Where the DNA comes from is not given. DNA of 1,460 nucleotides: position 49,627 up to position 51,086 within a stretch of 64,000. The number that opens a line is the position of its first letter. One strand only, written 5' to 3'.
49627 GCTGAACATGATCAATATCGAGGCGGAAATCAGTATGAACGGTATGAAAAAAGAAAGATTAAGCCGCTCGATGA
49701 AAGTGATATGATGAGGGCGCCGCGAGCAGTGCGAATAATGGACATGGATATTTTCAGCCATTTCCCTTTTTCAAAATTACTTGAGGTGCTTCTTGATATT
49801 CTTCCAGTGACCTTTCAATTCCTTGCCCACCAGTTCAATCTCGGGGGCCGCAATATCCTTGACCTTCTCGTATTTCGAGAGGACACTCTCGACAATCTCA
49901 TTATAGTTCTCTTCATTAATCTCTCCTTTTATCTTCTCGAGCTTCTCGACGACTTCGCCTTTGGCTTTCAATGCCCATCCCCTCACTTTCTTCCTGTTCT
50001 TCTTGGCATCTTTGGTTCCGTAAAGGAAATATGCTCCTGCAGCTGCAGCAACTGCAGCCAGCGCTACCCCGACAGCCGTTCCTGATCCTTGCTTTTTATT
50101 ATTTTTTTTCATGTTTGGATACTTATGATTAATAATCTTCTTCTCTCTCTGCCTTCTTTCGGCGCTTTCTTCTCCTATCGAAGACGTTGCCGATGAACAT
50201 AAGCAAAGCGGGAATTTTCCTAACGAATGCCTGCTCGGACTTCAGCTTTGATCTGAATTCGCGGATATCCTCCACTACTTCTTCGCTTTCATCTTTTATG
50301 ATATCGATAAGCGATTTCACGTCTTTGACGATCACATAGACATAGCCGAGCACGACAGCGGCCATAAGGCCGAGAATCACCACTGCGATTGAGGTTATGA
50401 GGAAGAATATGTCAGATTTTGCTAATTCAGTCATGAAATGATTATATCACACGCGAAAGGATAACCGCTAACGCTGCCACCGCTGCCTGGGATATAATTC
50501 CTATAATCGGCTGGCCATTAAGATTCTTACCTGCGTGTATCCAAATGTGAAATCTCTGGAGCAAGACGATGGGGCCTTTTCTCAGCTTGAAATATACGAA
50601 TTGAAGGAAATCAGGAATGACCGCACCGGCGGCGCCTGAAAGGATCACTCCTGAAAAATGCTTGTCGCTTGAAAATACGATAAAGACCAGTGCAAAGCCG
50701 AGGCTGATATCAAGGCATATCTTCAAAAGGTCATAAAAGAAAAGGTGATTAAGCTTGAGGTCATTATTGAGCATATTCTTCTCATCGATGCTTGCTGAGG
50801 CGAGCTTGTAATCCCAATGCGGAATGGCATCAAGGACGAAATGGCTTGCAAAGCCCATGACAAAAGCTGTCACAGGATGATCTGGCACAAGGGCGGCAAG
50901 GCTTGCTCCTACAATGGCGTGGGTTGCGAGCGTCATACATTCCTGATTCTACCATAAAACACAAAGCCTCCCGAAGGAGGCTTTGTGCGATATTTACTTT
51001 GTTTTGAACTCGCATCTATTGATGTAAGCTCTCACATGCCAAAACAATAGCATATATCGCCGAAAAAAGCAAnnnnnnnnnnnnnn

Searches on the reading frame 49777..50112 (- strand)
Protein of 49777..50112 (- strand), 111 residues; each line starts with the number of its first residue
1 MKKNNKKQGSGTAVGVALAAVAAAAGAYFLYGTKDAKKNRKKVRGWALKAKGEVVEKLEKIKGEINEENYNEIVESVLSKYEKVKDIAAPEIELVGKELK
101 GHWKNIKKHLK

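Call 69: search_protein_families(library=pfam, proteins=[window:49777-50112:-], max_evalue=5)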
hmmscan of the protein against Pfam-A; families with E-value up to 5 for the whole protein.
window:49777-50112:- (111 aa): 7 families
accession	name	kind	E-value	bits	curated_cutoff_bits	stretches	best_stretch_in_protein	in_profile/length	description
PF12732.12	YtxH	-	0.00014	22.6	37.5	1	17-86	4-68/71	YtxH-like protein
PF24434.1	DUF7557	-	0.047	13.6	25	1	53-82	9-36/45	Family of unknown function (DUF7557)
PF14203.11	TTRAP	-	0.063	13.9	27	1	50-86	16-52/62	Putative transposon-transfer assisting protein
PF19071.5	DUF5767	-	0.093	13.3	26.9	1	68-95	41-67/84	Family of unknown function (DUF5767)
PF07935.16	SSV1_ORF_D-335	-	0.12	13.1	22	1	55-89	18-51/68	ORF D-335-like protein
PF03993.17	DUF349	-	0.65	10.8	23.9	1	34-72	18-58/75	Domain of Unknown Function (DUF349)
PF23739.1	HTH_72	-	0.67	10.4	27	0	36-52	38-54/70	HTH 3-helical bundle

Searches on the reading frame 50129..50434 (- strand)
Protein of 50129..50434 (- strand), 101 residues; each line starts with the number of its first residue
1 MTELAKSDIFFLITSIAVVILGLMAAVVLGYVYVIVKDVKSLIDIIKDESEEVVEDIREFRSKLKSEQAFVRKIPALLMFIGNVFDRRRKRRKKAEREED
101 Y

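Call 69: search_protein_families(library=pfam, proteins=[window:50129-50434:-], max_evalue=5)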
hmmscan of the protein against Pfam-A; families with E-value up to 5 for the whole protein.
window:50129-50434:- (101 aa): 4 families
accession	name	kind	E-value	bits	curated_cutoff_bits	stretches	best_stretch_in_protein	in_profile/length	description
PF06103.16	DUF948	-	0.0043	17.6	37.2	1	11-66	3-58/89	Bacterial protein of unknown function (DUF948)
PF08285.16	DPM3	-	0.036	14.7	25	1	7-66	34-86/90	Dolichol-phosphate mannosyltransferase subunit 3 (DPM3)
PF16367.11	RRM_7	-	0.089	13.2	27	1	26-67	46-83/94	RNA recognition motif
PF17280.7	DUF5345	-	3.4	8.3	27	0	9-36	42-69/77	Family of unknown function (DUF5345)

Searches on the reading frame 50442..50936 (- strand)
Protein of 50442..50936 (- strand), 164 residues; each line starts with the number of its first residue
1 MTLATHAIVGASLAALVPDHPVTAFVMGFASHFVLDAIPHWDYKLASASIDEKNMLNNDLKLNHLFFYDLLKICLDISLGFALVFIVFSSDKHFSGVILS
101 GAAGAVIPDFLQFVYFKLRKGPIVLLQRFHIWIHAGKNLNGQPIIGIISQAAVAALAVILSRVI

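Call 12: search_protein_families(library=pfam, proteins=[window:50442-50936:-], max_evalue=0.001)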
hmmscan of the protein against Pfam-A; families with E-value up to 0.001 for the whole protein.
window:50442-50936:- (164 aa): 0 families

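Call 69: search_protein_families(library=pfam, proteins=[window:50442-50936:-], max_evalue=5)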
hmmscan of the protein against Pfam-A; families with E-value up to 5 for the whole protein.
window:50442-50936:- (164 aa): 4 families
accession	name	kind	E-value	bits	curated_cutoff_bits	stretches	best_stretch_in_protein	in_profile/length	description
PF00882.24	Zn_dep_PLPC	-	0.011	16.1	26.8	1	23-64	80-113/167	Zinc dependent phospholipase C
PF13803.12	DUF4184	-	0.063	13.5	25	1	23-93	109-174/229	Domain of unknown function (DUF4184)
PF04307.19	YdjM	-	0.43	10.5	29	0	79-110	9-42/176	YdjM inner membrane protein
PF11087.14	PRD1_DD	-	1.1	9.5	46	0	79-104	16-41/54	PRD1 phage membrane DNA delivery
